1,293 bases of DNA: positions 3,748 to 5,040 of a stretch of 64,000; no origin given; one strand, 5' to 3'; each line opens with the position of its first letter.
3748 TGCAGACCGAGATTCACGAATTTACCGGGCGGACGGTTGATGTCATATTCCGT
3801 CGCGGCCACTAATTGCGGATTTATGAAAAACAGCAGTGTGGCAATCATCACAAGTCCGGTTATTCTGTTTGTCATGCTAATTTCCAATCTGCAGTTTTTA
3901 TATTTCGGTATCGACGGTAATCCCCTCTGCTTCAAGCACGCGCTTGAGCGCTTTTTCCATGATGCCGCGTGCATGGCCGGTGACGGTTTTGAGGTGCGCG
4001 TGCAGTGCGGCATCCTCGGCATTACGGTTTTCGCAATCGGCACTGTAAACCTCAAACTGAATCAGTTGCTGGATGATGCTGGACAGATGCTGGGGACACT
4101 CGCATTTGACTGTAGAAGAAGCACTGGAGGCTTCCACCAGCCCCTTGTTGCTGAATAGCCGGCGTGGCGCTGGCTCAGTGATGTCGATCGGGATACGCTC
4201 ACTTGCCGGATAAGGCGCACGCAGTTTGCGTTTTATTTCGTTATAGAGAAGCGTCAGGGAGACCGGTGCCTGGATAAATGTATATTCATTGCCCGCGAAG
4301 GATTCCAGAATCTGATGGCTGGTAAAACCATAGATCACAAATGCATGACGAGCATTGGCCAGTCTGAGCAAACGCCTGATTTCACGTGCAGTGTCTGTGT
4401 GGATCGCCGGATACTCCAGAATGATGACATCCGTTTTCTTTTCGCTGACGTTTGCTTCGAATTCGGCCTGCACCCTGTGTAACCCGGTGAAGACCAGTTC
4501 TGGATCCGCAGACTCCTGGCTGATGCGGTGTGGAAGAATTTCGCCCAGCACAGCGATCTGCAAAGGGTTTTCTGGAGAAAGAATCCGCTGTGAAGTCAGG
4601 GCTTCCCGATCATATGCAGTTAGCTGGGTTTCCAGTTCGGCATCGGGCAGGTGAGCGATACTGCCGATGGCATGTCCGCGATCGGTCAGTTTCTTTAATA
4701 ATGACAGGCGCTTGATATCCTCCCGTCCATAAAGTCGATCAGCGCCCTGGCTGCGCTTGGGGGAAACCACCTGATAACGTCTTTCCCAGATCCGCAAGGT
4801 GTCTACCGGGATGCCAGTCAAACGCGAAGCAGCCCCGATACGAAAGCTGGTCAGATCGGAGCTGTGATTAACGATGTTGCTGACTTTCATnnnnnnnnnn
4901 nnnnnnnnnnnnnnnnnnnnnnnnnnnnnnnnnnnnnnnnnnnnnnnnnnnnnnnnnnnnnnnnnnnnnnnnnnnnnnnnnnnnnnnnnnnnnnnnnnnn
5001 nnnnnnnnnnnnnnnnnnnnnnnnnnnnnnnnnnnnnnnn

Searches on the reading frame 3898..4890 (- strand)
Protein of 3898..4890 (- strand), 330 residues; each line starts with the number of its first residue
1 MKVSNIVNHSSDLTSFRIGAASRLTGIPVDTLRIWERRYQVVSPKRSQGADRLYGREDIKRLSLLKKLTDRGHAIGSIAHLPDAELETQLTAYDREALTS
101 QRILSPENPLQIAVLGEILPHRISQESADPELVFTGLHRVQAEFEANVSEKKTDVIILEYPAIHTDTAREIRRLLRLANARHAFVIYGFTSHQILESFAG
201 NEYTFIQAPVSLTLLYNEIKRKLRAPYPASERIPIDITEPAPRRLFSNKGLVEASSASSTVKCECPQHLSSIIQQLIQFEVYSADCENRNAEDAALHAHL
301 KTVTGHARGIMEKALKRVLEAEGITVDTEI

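Call 3: search_protein_families(library=pfam, proteins=[window:3898-4890:-], max_evalue=0.01)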
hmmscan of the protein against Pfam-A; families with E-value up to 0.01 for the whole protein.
window:3898-4890:- (330 aa): 2 families
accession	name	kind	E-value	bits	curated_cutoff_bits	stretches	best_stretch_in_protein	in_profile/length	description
PF13411.12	MerR_1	-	1.2e-16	61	21.6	1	16-81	1-65/69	MerR HTH family regulatory protein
PF00376.29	MerR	-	2.4e-08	34.1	28.2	1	17-54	1-38/38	MerR family regulatory protein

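Call 4: search_protein_families(library=ncbifam, proteins=[window:3898-4890:-], max_evalue=0.01)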
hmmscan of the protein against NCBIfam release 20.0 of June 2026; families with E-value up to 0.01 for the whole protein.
window:3898-4890:- (330 aa): 13 families
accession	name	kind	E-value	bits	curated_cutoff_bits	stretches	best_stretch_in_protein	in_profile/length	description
NF047375.1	HeatShock_HspR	equivalog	1.4e-10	41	105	1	16-83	4-71/92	heat shock protein transcriptional repressor HspR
NF052513.1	TransRegCarH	equivalog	1.4e-08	34.3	400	1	17-73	8-64/274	HTH-type transcriptional repressor CarH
TIGR02051.1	MerR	equivalog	2.5e-08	34.2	150.85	1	18-104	2-86/124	mercury resistance transcriptional regulator MerR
NF011617.0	PRK15043.1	equivalog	5.5e-08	32.4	417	1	16-81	4-69/243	HTH-type transcriptional regulator MlrA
NF007069.0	PRK09514.1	equivalog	8.6e-08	32.3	143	1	16-103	2-90/141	Zn(2+)-responsive transcriptional regulator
TIGR02043.1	ZntR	equivalog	2e-07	31.2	167.95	1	16-103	2-90/131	Zn(2+)-responsive transcriptional regulator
NF047377.1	heat_HspR_dupli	exception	2.9e-07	30.2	300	1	16-70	127-180/214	heat shock protein transcriptional repressor HspR, fused homodimer type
TIGR02047.1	CadR-PbrR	equivalog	4.6e-06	26.7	151.45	1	17-68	2-53/127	Cd(II)/Pb(II)-responsive transcriptional regulator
NF010315.0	PRK13752.1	subfamily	5.9e-06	26.4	261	1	12-82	4-74/144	mercury resistance transcriptional regulator MerR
TIGR02044.1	CueR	equivalog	0.00011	22.2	147.4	1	18-81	3-66/127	Cu(I)-responsive transcriptional regulator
TIGR01950.1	SoxR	equivalog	0.002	17.9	116.9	1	18-80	4-65/142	redox-sensitive transcriptional activator SoxR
NF053740.1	TransRegTnrAGPos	equivalog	0.0028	17.8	140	1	17-63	14-59/108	hypothetical protein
NF041849.1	trans_regNmlR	equivalog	0.0078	16.3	175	0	18-78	3-63/117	stress response transcriptional regulator NmlR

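Call 6: search_protein_families(library=padloc, proteins=[window:3898-4890:-], max_evalue=0.01)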
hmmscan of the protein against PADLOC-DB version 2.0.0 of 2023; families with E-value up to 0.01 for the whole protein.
window:3898-4890:- (330 aa): 1 family
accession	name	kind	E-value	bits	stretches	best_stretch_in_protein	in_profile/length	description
PDLC04133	mad1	-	2.2e-06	25.9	1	17-64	7-52/60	mads_1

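Call 15: find_homologous_proteins(query=window:3898-4890:-)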
Query window:3898-4890:- (330 aa): 308 proteins with E <= 0.001 among 3775 candidates; the best 120 are listed.
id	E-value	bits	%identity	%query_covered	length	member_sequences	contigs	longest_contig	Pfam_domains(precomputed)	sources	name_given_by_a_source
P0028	9.7e-212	719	100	100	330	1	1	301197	PF00376.30,PF13411.13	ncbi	-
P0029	4.7e-122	425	60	97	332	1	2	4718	PF00376.30,PF13411.13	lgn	-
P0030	1.2e-119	417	61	98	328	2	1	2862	PF00376.30,PF13411.13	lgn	-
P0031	5.2e-119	415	61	98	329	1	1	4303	PF00376.30,PF13411.13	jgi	jgi:DNA-binding transcriptional MerR regulator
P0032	2.1e-117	410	61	94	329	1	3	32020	PF00376.30,PF13411.13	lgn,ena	-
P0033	6.7e-116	405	57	99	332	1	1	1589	PF00376.30,PF13411.13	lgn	-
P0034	8.4e-95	336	50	95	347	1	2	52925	PF00376.30,PF13411.13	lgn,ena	-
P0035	4.5e-94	333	51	95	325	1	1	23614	PF00376.30,PF13411.13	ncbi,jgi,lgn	-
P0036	2.8e-92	327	50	95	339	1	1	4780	PF00376.30,PF13411.13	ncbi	-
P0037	1.5e-87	312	48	94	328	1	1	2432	PF00376.30,PF13411.13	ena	-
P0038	4.2e-87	310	48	94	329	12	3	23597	PF00376.30,PF13411.13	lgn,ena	-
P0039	1.1e-86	309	48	95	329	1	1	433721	PF00376.30,PF13411.13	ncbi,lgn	-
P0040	9.3e-86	306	49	95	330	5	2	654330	PF00376.30,PF13411.13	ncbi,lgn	ncbi:MAG: MerR family transcriptional regulator [Gammaproteobacteria bacterium]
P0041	2.3e-85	305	50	95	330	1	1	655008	PF00376.30,PF13411.13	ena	-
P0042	4.6e-85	304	47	94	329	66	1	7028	PF00376.30,PF13411.13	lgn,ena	-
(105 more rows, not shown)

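Call 18: find_encoding_contigs(protein=P0032, flank=8000, max_places=2)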
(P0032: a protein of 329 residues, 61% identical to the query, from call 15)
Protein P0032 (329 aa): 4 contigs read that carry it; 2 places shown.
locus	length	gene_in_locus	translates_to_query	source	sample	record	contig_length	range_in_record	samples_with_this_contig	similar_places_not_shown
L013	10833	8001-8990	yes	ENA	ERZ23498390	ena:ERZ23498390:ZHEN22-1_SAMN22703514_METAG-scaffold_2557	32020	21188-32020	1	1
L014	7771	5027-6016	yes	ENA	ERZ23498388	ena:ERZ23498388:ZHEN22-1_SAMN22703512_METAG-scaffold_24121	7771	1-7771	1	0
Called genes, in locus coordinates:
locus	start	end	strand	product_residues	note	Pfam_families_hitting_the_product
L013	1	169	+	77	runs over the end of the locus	-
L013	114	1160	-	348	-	PF13439:Glyco_transf_4, PF13579:Glyco_trans_4_4, PF00534:Glycos_transf_1, PF13692:Glyco_trans_1_4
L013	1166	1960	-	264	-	PF00149:Metallophos, PF12850:Metallophos_2 (faint)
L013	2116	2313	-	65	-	PF07311:Dodecin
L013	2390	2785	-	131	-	-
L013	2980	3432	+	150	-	PF00571:CBS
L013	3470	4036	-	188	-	PF00881:Nitroreductase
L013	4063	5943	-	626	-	PF00069:Pkinase, PF07714:PK_Tyr_Ser-Thr, PF03109:ABC1, PF14559:TPR_19 (faint)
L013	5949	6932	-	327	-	PF08240:ADH_N, PF00107:ADH_zinc_N (weak)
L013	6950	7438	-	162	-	-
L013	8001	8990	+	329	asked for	PF00376:MerR, PF13411:MerR_1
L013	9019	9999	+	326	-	PF00561:Abhydrolase_1, PF12146:Hydrolase_4, PF12697:Abhydrolase_6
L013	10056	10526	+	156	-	-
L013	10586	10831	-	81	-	?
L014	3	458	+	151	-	?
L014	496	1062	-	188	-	PF00881:Nitroreductase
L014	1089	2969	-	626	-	PF00069:Pkinase, PF07714:PK_Tyr_Ser-Thr, PF03109:ABC1, PF14559:TPR_19 (faint)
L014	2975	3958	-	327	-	PF08240:ADH_N, PF00107:ADH_zinc_N (weak)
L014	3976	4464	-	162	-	-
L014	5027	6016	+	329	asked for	PF00376:MerR, PF13411:MerR_1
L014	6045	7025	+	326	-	PF00561:Abhydrolase_1, PF12146:Hydrolase_4, PF12697:Abhydrolase_6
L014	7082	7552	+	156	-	-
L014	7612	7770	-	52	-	?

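Call 19: find_encoding_contigs(protein=P0040, flank=8000, max_places=2)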
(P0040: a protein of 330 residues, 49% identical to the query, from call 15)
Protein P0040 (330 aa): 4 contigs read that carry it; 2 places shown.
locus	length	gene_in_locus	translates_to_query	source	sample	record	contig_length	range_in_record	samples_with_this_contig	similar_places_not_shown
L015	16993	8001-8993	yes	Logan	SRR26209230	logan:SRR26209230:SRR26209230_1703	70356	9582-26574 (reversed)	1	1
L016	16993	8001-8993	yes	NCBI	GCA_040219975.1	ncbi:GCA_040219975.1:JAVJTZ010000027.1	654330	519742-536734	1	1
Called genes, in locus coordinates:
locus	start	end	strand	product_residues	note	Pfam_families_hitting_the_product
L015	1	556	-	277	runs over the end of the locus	PF03618:Kinase-PPPase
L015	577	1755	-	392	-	PF04303:PrpF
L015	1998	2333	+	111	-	-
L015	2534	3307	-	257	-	PF00497:SBP_bac_3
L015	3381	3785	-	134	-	-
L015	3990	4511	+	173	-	PF14467:DUF4426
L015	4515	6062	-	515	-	PF13375:RnfC_N, PF01512:Complex1_51K, PF10531:SLBB, PF13187:Fer4_9 (faint), PF12838:Fer4_7 (weak), PF13183:Fer4_8 (weak)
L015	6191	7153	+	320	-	PF10604:Polyketide_cyc2 (weak), PF00571:CBS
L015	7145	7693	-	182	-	PF00881:Nitroreductase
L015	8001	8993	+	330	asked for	PF00376:MerR (weak), PF13411:MerR_1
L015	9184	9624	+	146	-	PF00190:Cupin_1, PF07883:Cupin_2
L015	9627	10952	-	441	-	PF07690:MFS_1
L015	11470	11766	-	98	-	PF22277:EncFtn-like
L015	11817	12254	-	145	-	PF08761:dUTPase_2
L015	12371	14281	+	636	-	PF00005:ABC_tran, PF00006:ATP-synt_ab (faint), PF02463:SMC_N (faint), PF03193:RsgA_GTPase (faint), PF03308:MeaB (faint), PF12848:ABC_tran_Xtn, PF00005:ABC_tran, PF16326:ABC_tran_CTD, +5 more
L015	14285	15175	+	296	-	PF00892:EamA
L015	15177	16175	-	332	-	PF04307:YdjM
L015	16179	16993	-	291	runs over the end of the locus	PF03881:Fructosamin_kin, PF01636:APH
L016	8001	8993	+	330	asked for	PF00376:MerR (weak), PF13411:MerR_1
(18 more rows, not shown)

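Call 32: find_related_loci(query=A2, collection=genome_contigs, flank=10000)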
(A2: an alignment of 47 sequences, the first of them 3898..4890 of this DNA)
Query A2 (330 aa) in genome_contigs; peptide patterns used: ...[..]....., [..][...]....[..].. (x = any residue, [..] = any of these).
600 stretches matched a pattern (row limit reached: there are more); 595 encode a relative of the query (tblastn E <= 1e-3); the best 80 are kept; 80 distinct loci.
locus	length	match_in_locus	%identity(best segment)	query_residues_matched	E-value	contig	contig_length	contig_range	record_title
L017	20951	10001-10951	49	14-326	9e-92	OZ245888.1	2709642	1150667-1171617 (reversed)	MAG: Gammaproteobacteria bacterium isolate 350a5f61-b8f1-454f-ad59-faebc42396dc genome assembly, chromosome: 1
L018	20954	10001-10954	45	14-326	4e-86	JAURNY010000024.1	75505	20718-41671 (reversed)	MAG: Gammaproteobacteria bacterium isolate SFB_Poly_Co_26 k141_2963707, whole genome shotgun sequence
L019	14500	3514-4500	45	1-328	2e-85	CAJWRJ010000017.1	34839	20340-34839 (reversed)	MAG TPA_asm: uncultured Legionellales bacterium isolate ERR598963_bin.119_MetaBAT_v2.12.1_MAG genome assembly, contig: N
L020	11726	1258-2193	43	16-327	5e-85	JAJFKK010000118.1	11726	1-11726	MAG: Gammaproteobacteria bacterium isolate OFTM102 OFTM102_117, whole genome shotgun sequence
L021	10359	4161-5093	48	14-328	2e-81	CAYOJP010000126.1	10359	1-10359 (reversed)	MAG TPA_asm: uncultured Gammaproteobacteria bacterium isolate SRP287453_co1_17 genome assembly, contig: NODE_12298_lengt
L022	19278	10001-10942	43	15-330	5e-74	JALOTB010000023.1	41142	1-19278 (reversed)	MAG: Chromatiaceae bacterium isolate Prado222 scaffold_695, whole genome shotgun sequence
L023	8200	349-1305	40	11-324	2e-72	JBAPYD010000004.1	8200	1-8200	MAG: Chromatiaceae bacterium isolate MFD00100_ilm_asm_bin26 k127_64799, whole genome shotgun sequence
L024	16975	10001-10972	40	4-327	5e-67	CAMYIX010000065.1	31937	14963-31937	MAG: uncultured Ectothiorhodospiraceae bacterium isolate ES_Gamma_052 genome assembly, contig: scaffold_541, whole genom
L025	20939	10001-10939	41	15-328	6e-67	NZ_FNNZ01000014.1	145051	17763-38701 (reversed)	Thiocapsa roseopersicina strain DSM 217, whole genome shotgun sequence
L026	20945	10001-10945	40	8-327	4e-66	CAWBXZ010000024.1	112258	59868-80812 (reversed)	MAG: uncultured beta proteobacterium isolate MFD09779.bin.1.63 genome assembly, contig: contig_97825, whole genome shotg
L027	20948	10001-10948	40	15-326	8e-65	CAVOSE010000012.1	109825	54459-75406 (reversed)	MAG: uncultured Gammaproteobacteria bacterium isolate MFD09964.bin.2.108 genome assembly, contig: contig_15258, whole ge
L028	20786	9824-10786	38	11-324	1e-63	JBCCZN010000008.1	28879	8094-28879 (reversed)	MAG: Pseudomonadota bacterium isolate P01_F01_bin.36 k141_3660847_length_28879_cov_30.2196, whole genome shotgun sequenc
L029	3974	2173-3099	39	15-324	8e-64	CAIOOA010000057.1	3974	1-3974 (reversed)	MAG: uncultured Methylococcaceae bacterium isolate Day2-3_bin-150 genome assembly, contig: bin-150:057/315, whole genome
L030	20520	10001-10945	40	15-326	3e-63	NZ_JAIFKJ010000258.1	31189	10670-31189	MAG: Thiohalocapsa sp. isolate HLSAbin6 NODE_6_length_31189_cov_9.548629, whole genome shotgun sequence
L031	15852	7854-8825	37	8-326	4e-63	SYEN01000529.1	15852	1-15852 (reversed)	MAG: Burkholderiales bacterium isolate F1-60-MAGs044 F1-60__c619617, whole genome shotgun sequence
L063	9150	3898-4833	37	15-324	4e-55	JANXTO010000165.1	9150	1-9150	MAG: Undibacterium sp. isolate 338R_metabat_85_sub 338R_k141_592583, whole genome shotgun sequence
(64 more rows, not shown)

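Call 43: predict_structure(alignment_id=A2)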
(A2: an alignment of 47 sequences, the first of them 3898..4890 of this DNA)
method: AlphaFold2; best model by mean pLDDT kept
length: 330 residues; sequences in the alignment: 47
mean_pLDDT: 85.4   pTM: 0.50
mean pLDDT of the five models: 85.4, 85.1, 83.7, 83.1, 82.7
residues with pLDDT >= 90: 178; 70-90: 111; 50-70: 22; < 50: 19
segments of 3 or more residues with pLDDT < 50: 1-12, 227-232
pLDDT, mean of each block of 10 residues (from residue 1): 36 80 88 93 91 95 90 84 92 69 70 96 86 95 97 97 96 97 95 87 91 88 62 69 91 81 81 95 83 87 93 90 76
secondary structure, 60 per line:
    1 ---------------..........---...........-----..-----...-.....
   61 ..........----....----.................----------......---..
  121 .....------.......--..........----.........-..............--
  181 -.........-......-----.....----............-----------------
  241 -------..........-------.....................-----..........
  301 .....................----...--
elements in order: H18-25 H29-39 E52-54 H56-70 H75-78 H83-99 E110-115 H119-125 E132-138 H141-150 E155-163 H165-178 E182-190 H192-197 E203-207 H212-223 H248-257 H265-285 H291-321

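Call 45: search_solved_structures(query=A2, max_evalue=1)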
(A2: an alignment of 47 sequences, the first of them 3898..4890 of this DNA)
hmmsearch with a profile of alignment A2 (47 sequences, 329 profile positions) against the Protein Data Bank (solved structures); distinct sequences matched with E-value up to 1: 49.
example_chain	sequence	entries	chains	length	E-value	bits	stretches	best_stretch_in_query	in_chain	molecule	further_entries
2jml_A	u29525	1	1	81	9e-13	51.4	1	14-83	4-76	DNA BINDING DOMAIN/TRANSCRIPTIONAL REGULATOR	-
5c8d_A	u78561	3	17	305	3.1e-11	46.3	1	11-73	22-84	Light-dependent transcriptional regulator CarH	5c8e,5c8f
3whp_A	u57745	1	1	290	3.8e-11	46.1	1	12-73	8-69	Probable transcriptional regulator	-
7tea_B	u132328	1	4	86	5.4e-09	39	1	7-81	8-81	Glutamine synthetase repressor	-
6jgf_A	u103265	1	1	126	1.6e-07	34.1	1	16-67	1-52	CadR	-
6jgv_A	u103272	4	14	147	2.2e-07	33.7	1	16-67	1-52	CadR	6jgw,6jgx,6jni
6jyw_A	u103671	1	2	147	2.2e-07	33.7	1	16-67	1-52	CadR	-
6ldi_G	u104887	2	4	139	2.8e-07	33.4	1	15-74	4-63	HTH-type transcriptional regulator CueR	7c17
4ua1_A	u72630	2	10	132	2.9e-07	33.3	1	15-81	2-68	Regulatory protein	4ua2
4wls_A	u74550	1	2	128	5.4e-07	32.4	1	17-74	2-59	HTH-type transcriptional regulator CueR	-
1q05_A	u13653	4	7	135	6.3e-07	32.2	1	17-74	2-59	Transcriptional regulator cueR | HTH-type transcriptional regulator CueR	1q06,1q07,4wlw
6xh7_G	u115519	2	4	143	7.2e-07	32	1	17-74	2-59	HTH-type transcriptional regulator CueR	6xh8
4r4e_B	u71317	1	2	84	9.6e-07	31.6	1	10-81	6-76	HTH-type transcriptional regulator GlnR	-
7tec_A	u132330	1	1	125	1e-06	31.5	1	6-98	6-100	HTH-type transcriptional regulator GlnR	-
5crl_A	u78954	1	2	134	2.4e-06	30.3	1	14-90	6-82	Mercuric resistance operon regulatory protein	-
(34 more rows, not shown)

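Call 51: search_protein_families(library=pfam, alignment_id=A3, max_evalue=0.00001)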
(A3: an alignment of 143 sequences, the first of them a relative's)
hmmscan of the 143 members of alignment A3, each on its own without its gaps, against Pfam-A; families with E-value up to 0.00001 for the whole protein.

A. member 1, L013:6950-7489:- (179 aa): 0 families

B. families by the number of members that match (of 143 scanned): 144 families (the first 25 are shown)
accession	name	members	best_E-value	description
PF00106.31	adh_short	9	1.7e-55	short chain dehydrogenase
PF13561.12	adh_short_C2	9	7.6e-52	Enoyl-(Acyl carrier protein) reductase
PF02469.27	Fasciclin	7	3.8e-42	Fasciclin domain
PF04542.20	Sigma70_r2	7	2.8e-16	Sigma-70 region 2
PF08281.18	Sigma70_r4_2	7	4.1e-16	Sigma-70, region 4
PF04545.22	Sigma70_r4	7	9.5e-15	Sigma-70, region 4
PF00005.33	ABC_tran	6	4.2e-36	ABC transporter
PF13191.12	AAA_16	6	4.2e-24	AAA ATPase domain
PF06745.19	ATPase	5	7.8e-83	KaiC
PF02463.25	SMC_N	5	6.2e-18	RecF/RecN/SMC N terminal domain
PF13304.12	AAA_21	5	6.6e-17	AAA domain, putative AbiEii toxin, Type IV TA system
PF13481.12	AAA_25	5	8.8e-12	AAA domain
PF08659.16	KR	5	1.1e-10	KR domain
PF00977.27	His_biosynth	4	4.7e-48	Histidine biosynthesis protein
PF17760.6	UvrA_inter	4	1.5e-33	UvrA interaction domain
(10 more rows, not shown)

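Call 65: search_protein_families(library=pfam, proteins=[L013:4063-5943:-], max_evalue=1)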
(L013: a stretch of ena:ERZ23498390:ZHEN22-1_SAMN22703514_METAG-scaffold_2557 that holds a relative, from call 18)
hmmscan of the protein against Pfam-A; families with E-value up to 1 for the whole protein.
L013:4063-5943:- (626 aa): 19 families
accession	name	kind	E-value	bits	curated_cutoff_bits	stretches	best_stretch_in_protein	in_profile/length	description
PF00069.31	Pkinase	-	1.1e-39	136.9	31.7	1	19-252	1-212/263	Protein kinase domain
PF07714.23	PK_Tyr_Ser-Thr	-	7.2e-21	75.1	23.1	1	21-261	3-229/258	Protein tyrosine and serine/threonine kinase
PF03109.22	ABC1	-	2.3e-08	33.9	22.9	1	84-196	112-228/244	ABC1 atypical kinase-like domain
PF14559.12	TPR_19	-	8.3e-07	29.7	25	1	481-519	1-41/68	Tetratricopeptide repeat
PF01636.29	APH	-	0.00018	21.8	23.2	1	154-183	168-198/239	Phosphotransferase enzyme family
PF13428.12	TPR_14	-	0.0014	19.5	23.5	0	477-514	7-44/44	Tetratricopeptide repeat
PF04012.17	PspA_IM30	-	0.012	15.7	33.9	1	563-602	60-99/220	PspA/IM30 family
PF22819.2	TcaA_5th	-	0.018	15.8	23.6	0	563-595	2-34/115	TcaA protein NTF2-like domain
PF05507.16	MAGP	-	0.025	15.3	28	1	362-440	7-90/137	Microfibril-associated glycoprotein (MAGP)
PF25064.1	ARM_TT21_5th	-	0.029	15.1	27.8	0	433-475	7-49/117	TT21 fifth ARM repeats domain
PF13432.12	TPR_16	-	0.038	14.9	32.7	0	480-518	6-39/65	Tetratricopeptide repeat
PF06293.20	Kdo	-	0.063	13.1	21.3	1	100-186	76-173/207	Lipopolysaccharide kinase (Kdo/WaaP) family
PF20663.3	COG4_N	-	0.12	12.8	27.3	0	565-601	58-93/107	Conserved oligomeric Golgi complex subunit 4, N-terminal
PF05445.17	Pox_ser-thr_kin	-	0.13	11.6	19.7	1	152-191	296-335/434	Poxvirus serine/threonine protein kinase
PF07719.23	TPR_2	-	0.17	12.6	27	0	582-598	13-29/34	Tetratricopeptide repeat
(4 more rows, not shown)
